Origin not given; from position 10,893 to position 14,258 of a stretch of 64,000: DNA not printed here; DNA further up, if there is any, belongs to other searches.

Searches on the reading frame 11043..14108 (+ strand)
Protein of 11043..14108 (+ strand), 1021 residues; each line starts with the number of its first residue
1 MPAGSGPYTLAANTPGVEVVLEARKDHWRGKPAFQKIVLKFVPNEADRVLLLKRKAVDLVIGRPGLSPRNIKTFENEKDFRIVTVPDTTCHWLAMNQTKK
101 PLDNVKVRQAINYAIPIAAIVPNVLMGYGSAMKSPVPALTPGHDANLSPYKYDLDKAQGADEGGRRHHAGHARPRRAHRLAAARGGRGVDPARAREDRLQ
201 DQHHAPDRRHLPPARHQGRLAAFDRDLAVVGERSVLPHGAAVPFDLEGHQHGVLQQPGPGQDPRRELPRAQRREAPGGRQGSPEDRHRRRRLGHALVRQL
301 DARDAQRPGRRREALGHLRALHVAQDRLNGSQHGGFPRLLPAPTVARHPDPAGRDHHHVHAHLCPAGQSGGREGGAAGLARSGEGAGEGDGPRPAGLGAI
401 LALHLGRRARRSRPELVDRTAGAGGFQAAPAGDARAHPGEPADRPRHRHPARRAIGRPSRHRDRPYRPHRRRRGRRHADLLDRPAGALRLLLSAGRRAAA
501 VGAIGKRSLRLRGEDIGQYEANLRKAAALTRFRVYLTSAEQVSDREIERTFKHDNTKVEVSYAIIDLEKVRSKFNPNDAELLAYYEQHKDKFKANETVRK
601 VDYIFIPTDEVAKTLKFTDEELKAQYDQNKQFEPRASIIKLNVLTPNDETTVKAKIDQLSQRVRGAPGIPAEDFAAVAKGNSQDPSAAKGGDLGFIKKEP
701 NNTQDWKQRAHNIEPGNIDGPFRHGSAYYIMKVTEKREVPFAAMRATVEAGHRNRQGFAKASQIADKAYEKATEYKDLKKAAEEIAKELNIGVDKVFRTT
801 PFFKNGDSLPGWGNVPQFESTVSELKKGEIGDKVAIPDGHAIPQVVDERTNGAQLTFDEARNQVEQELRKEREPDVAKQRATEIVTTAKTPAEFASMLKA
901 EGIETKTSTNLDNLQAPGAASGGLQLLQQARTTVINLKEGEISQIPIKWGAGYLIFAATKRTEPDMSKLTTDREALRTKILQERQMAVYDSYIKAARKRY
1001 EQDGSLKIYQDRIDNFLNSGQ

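Call 17: search_protein_families(library=pfam, proteins=[window:11043-14108:+], max_evalue=0.00001)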
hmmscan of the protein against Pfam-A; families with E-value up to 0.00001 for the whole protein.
window:11043-14108:+ (1021 aa): 4 families
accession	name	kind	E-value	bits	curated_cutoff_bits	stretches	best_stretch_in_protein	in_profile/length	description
PF00496.27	SBP_bac_5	-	4.2e-37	128.6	32.4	1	2-158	115-270/368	Bacterial extracellular solute-binding proteins, family 5 Middle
PF13145.12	Rotamase_2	-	3.2e-21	76.8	27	1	618-745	2-120/121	PPIC-type PPIASE domain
PF00639.27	Rotamase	-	3.5e-17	63.6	21.7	1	645-734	11-96/97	PPIC-type PPIASE domain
PF13616.12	Rotamase_3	-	1.6e-14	54.9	22.5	1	633-737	15-116/116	PPIC-type PPIASE domain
